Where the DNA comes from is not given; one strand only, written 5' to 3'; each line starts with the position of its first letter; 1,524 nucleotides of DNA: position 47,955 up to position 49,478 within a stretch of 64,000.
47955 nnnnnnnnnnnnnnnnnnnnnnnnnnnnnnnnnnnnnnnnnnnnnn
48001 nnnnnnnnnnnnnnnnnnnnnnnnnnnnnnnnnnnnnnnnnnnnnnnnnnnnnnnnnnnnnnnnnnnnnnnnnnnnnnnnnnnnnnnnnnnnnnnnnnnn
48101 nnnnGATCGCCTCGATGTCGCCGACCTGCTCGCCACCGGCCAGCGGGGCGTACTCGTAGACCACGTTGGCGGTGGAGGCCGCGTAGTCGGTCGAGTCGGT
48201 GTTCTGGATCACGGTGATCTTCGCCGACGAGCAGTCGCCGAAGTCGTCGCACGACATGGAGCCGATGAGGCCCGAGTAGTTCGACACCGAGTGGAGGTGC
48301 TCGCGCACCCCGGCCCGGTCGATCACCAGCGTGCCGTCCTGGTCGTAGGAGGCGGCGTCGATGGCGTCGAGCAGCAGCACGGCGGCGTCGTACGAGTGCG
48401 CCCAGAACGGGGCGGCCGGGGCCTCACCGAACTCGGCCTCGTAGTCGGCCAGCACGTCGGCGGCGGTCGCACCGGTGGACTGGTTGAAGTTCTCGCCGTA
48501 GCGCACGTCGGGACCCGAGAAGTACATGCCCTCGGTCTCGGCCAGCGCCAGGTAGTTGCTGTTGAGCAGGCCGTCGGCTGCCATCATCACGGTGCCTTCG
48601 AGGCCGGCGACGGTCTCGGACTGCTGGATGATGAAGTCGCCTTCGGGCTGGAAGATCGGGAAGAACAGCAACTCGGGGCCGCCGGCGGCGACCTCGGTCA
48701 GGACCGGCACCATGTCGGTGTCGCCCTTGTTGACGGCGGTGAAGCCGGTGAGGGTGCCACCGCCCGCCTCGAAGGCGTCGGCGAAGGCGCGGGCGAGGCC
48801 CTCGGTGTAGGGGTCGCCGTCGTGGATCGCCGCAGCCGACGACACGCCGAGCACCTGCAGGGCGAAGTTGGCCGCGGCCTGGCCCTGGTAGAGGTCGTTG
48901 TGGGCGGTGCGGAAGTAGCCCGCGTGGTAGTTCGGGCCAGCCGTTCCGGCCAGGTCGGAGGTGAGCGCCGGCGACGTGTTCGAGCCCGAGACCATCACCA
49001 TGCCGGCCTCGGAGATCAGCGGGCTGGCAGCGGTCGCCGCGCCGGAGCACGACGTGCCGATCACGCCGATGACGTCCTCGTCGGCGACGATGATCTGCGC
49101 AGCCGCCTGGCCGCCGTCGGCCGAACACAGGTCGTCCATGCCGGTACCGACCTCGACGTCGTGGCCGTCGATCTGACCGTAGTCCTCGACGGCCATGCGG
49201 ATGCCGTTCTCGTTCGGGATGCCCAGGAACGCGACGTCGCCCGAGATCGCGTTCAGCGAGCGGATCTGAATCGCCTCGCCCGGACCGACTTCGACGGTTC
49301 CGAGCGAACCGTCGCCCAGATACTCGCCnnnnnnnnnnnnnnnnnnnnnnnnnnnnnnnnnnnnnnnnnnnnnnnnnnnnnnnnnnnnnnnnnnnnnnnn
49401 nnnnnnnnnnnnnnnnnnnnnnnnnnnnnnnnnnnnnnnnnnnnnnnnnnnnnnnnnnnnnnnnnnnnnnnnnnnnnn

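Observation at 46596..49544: Single 982-aa lipoprotein fusing two unrelated substrate-binding protein classes (LivJ-like + DppA/OppA-like)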

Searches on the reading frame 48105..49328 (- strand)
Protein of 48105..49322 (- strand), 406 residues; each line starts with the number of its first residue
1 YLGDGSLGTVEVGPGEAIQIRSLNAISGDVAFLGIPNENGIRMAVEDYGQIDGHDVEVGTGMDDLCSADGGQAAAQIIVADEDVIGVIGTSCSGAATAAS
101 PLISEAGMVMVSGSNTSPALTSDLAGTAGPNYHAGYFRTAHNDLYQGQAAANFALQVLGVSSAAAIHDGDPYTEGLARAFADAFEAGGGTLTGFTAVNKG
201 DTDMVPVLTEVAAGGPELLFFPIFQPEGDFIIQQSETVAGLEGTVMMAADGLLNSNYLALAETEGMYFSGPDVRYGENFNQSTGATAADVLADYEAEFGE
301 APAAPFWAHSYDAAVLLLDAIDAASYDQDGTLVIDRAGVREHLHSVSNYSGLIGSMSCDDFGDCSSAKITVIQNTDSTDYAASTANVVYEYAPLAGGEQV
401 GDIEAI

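Call 22: find_related_loci(query=window:48117-49328:-, collection=genome_contigs, flank=10000)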
Query seq(404 aa) (404 aa) in genome_contigs; peptide patterns used: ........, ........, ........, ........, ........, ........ (x = any residue, [..] = any of these).
183 stretches matched a pattern; 80 encode a relative of the query (tblastn E <= 1e-3); 78 distinct loci.
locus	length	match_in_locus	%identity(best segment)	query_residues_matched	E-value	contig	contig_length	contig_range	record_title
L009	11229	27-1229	92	4-404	0e+0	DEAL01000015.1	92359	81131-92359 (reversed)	MAG TPA_asm: Candidatus Microthrix sp. UBA2983 UBA2983_contig_14716, whole genome shotgun sequence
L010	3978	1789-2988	92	4-404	0e+0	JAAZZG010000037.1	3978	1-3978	MAG: Acidimicrobiales bacterium isolate bin95s NODE_37_length_3978_cov_23.713994, whole genome shotgun sequence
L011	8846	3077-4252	91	12-404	0e+0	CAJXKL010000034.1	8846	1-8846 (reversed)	MAG TPA_asm: uncultured Candidatus Microthrix sp. isolate SRR1509796_bin.8_MetaBAT_v2.12.1_MAG genome assembly, contig:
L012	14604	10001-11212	82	1-404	0e+0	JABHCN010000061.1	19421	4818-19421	MAG: Actinomycetota bacterium isolate SI037_bin109 k141_1412002, whole genome shotgun sequence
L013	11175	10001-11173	84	1-391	0e+0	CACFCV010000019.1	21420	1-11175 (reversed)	Actinobacteria bacterium isolate AG-410-B14 genome assembly, contig: AG-410-B14_NODE_19, whole genome shotgun sequence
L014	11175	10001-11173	84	1-391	0e+0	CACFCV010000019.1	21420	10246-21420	Actinobacteria bacterium isolate AG-410-B14 genome assembly, contig: AG-410-B14_NODE_19, whole genome shotgun sequence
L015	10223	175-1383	82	1-404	0e+0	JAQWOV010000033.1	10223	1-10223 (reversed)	MAG: Acidimicrobiales bacterium isolate cluster2_bin.211 k141_602564, whole genome shotgun sequence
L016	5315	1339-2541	81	2-404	0e+0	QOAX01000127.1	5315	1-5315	MAG: Verrucomicrobia bacterium isolate MAG 15 Ga0232646_1005510, whole genome shotgun sequence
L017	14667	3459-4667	85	1-404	0e+0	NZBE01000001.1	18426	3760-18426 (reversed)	MAG: Acidimicrobiaceae bacterium isolate ARS1426 1543, whole genome shotgun sequence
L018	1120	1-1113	80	2-374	0e+0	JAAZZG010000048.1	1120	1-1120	MAG: Acidimicrobiales bacterium isolate bin95s NODE_48_length_1120_cov_22.766197, whole genome shotgun sequence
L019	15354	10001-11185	71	2-395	0e+0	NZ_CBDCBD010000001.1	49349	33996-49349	MAG: Candidatus Poriferisodalis sp. isolate 6a24a2a4-787d-444e-805d-677bc1c4d3e8 contig_1, whole genome shotgun sequence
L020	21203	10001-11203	70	2-401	0e+0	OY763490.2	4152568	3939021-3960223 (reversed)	MAG: Acidimicrobiales bacterium isolate e420a23f-e807-4b73-8760-6b68b197cd4b genome assembly, chromosome: 1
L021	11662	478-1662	71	2-395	0e+0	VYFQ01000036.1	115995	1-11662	MAG: Acidimicrobiaceae bacterium isolate SB0677_bin_3 NODE_58_length_115995_cov_65.517751, whole genome shotgun sequence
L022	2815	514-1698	71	2-395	0e+0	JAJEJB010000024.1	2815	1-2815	MAG: Acidimicrobiia bacterium isolate p16x63bins.58 k141_924607, whole genome shotgun sequence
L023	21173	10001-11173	70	2-391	0e+0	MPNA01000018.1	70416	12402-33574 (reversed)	MAG: bacterium OM1 bin76 NODE_688_length_70416_cov_18.3827_ID_1375, whole genome shotgun sequence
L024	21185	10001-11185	70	2-395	0e+0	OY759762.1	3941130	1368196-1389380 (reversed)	MAG: Acidimicrobiales bacterium isolate 58bc0cff-3a4e-4465-8a1f-db016ff7ac3d genome assembly, chromosome: 1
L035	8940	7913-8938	87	1-342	0e+0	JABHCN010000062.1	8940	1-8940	MAG: Actinomycetota bacterium isolate SI037_bin109 k141_1417415, whole genome shotgun sequence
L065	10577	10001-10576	89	1-192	8e-105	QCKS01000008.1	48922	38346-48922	Acidimicrobiales bacterium AG-410-I20 Ga0171677_108, whole genome shotgun sequence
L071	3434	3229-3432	93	1-68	1e-34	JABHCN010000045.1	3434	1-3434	MAG: Actinomycetota bacterium isolate SI037_bin109 k141_715347, whole genome shotgun sequence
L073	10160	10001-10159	98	1-53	1e-27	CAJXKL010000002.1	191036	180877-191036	MAG TPA_asm: uncultured Candidatus Microthrix sp. isolate SRR1509796_bin.8_MetaBAT_v2.12.1_MAG genome assembly, contig:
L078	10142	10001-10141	98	7-53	4e-22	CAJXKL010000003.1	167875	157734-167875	MAG TPA_asm: uncultured Candidatus Microthrix sp. isolate SRR1509796_bin.8_MetaBAT_v2.12.1_MAG genome assembly, contig:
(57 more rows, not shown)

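Call 23: search_solved_structures(query=window:48117-49328:-, show_alignments=3)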
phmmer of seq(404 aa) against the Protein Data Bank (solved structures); distinct sequences matched with E-value up to 0.001: 20.
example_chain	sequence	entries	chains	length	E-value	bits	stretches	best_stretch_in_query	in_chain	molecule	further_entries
2lbp_A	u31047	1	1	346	5.9e-23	84.7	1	20-338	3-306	LEUCINE-BINDING PROTEIN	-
1usg_A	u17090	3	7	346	8.9e-23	84.1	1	20-338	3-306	LEUCINE-SPECIFIC BINDING PROTEIN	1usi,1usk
4n0q_A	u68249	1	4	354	1.5e-22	83.4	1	25-375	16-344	Leu/Ile/Val-binding protein homolog 3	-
3td9_A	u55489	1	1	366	2.1e-19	73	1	21-384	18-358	Branched chain amino acid ABC transporter, periplasmic amino acid-binding protein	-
2liv_A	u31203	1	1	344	2.3e-19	72.9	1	19-273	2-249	LEUCINE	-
1z15_A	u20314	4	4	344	3.9e-19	72.2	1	19-273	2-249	Leu/Ile/Val-binding protein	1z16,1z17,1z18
8z0g_A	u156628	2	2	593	1.5e-16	63.6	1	30-273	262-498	Leu/Ile/Val-binding protein,Leu/Ile/Val-binding protein,mNeonGreen | NeIle,Leu/Ile/Val-binding protein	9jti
3ipc_A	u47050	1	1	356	9.7e-14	54.4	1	29-264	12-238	ABC transporter, substrate binding protein (Amino acid)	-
3ip5_A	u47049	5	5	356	2e-13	53.3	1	29-264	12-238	ABC transporter, substrate binding protein (Amino acid)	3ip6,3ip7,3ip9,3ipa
4gnr_A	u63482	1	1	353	4e-13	52.4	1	28-360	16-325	ABC transporter substrate-binding protein-branched chain amino acid transport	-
8q52_A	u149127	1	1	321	1.3e-09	40.8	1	20-201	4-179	Leucine-specific-binding protein,Chemotaxis protein CheY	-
4mlc_A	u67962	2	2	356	1.8e-09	40.3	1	41-361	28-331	Extracellular ligand-binding receptor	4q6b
4ey3_A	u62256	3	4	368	3.5e-08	36.1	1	27-336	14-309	Twin-arginine translocation pathway signal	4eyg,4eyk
4evs_A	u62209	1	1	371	4.7e-07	32.4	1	19-236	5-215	PUTATIVE ABC TRANSPORTER SUBUNIT, SUBSTRATE-BINDING COMPONENT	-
4f06_A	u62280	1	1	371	5.3e-07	32.2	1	18-232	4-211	Extracellular ligand-binding receptor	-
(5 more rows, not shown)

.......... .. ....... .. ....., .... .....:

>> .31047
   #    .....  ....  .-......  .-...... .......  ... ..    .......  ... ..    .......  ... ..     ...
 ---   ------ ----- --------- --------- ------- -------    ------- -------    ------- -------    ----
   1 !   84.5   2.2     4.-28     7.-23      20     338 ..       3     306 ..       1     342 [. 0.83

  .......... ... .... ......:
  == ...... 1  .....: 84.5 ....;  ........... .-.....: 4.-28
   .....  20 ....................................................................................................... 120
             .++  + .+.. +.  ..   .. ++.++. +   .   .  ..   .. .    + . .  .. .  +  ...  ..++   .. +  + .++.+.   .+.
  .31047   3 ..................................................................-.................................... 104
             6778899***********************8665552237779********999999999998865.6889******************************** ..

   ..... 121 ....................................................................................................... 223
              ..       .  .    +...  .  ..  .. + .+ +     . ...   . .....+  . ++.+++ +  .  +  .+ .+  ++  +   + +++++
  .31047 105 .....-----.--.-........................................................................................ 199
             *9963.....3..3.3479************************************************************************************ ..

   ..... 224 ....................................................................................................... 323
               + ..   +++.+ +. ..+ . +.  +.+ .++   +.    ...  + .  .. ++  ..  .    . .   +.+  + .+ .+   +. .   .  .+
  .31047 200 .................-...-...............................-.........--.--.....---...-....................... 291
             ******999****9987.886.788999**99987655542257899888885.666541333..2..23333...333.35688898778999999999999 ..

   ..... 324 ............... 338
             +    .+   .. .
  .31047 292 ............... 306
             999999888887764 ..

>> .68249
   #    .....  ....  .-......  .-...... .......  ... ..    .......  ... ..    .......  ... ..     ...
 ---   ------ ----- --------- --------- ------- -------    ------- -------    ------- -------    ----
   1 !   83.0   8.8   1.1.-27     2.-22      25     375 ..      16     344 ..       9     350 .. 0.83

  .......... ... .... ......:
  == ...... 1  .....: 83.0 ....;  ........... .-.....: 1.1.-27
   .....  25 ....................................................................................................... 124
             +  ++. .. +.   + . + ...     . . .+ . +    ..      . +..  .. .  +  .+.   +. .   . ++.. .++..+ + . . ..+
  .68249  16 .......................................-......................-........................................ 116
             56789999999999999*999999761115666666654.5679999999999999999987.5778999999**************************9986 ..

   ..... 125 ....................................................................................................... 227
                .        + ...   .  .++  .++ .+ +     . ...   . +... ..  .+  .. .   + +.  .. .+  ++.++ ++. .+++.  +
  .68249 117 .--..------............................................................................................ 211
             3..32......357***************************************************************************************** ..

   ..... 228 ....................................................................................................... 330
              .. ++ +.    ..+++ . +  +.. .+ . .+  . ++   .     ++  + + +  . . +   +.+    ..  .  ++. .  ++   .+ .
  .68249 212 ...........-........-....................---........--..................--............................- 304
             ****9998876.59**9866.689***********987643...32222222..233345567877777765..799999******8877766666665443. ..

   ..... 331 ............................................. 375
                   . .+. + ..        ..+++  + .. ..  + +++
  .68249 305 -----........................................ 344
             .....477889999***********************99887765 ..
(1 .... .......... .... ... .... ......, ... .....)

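Call 30: search_protein_families(library=pfam, proteins=[L017:16-1005:+, L017:1002-1976:+, L017:2008-3261:+, L017:3327-6227:+, L017:6298-7302:+, L017:7292-8218:+, L017:8220-9287:+, L017:9161-10297:+, L014:6790-7578:+, L014:7575-8336:+], max_evalue=0.0001)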
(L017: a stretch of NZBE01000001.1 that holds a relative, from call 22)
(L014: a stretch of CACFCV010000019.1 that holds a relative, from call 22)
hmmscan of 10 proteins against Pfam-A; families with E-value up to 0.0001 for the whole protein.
L017:16-1005:+ (329 aa): 2 families
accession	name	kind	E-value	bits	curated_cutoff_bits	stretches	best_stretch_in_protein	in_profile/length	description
PF23562.2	AMP-binding_C_3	-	6.3e-15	56.1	20.8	1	196-329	3-121/124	AMP-binding enzyme C-terminal domain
PF00501.34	AMP-binding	-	3.9e-13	49.4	29.9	1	72-157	287-384/384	AMP-binding enzyme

L017:1002-1976:+ (324 aa): 1 family
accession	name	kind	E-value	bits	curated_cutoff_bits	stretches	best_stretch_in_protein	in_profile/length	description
PF02653.21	BPD_transp_2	-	6.5e-26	91.5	26.8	1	21-306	3-267/269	Branched-chain amino acid transport system / permease component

L017:2008-3261:+ (417 aa): 1 family
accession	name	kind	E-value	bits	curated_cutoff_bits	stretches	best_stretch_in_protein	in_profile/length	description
PF02653.21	BPD_transp_2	-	3.6e-39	135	26.8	1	60-334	4-252/269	Branched-chain amino acid transport system / permease component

L017:3327-6227:+ (966 aa): 3 families
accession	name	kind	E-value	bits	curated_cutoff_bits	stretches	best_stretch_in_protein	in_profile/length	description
PF00496.27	SBP_bac_5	-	2.6e-54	185.2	32.4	1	508-863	3-357/368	Bacterial extracellular solute-binding proteins, family 5 Middle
PF13458.12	Peripla_BP_6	-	6.7e-30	105.4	31.7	1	64-403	2-321/343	Periplasmic binding protein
PF01094.35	ANF_receptor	-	1.4e-13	51.1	25.4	1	87-259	6-175/353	Receptor family ligand binding region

L017:6298-7302:+ (334 aa): 1 family
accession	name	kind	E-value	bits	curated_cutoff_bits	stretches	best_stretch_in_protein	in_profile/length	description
PF00528.27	BPD_transp_1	-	9.1e-34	117.2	26.4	1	136-332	2-184/184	Binding-protein-dependent transport system inner membrane component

L017:7292-8218:+ (308 aa): 1 family
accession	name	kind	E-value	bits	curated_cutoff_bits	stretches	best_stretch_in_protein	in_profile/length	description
PF00528.27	BPD_transp_1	-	7.2e-18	65.4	26.4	1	119-300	1-180/184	Binding-protein-dependent transport system inner membrane component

L017:8220-9287:+ (355 aa): 4 families
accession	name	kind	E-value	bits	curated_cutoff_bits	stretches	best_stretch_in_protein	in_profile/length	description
PF00005.33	ABC_tran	-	1.1e-30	107.5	25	1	26-183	2-137/137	ABC transporter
PF08352.17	oligo_HPY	-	1e-19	71.1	27.1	1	234-299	1-65/65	Oligopeptide/dipeptide transporter, C-terminal region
PF13304.12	AAA_21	-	8.2e-07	29.8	27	1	132-218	220-303/304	AAA domain, putative AbiEii toxin, Type IV TA system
PF13401.12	AAA_22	-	7.5e-06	26.7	27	1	40-211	10-121/130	AAA domain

L017:9161-10297:+ (378 aa): 3 families
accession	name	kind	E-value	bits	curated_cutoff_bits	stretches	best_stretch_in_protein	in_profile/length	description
PF00005.33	ABC_tran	-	3e-30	106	25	1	80-237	2-136/137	ABC transporter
PF08352.17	oligo_HPY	-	1.4e-17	64.3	27.1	1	290-354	2-65/65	Oligopeptide/dipeptide transporter, C-terminal region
PF13304.12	AAA_21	-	1.9e-05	25.3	27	0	206-273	234-303/304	AAA domain, putative AbiEii toxin, Type IV TA system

L014:6790-7578:+ (262 aa): 3 families
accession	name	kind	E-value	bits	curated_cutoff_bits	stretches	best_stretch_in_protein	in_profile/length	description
PF00005.33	ABC_tran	-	1e-30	107.6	25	1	20-184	1-137/137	ABC transporter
PF12399.14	BCA_ABC_TP_C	-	1.2e-09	38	25.5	1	235-257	3-25/27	Branched-chain amino acid ATP-binding cassette transporter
PF13304.12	AAA_21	-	2.6e-07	31.4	27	0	33-53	2-22/304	AAA domain, putative AbiEii toxin, Type IV TA system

L014:7575-8336:+ (253 aa): 2 families
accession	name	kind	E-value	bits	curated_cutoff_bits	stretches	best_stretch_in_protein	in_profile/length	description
PF00005.33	ABC_tran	-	7.3e-32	111.3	25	1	32-177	1-136/137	ABC transporter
PF13304.12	AAA_21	-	3.9e-06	27.6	27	0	44-65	1-22/304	AAA domain, putative AbiEii toxin, Type IV TA system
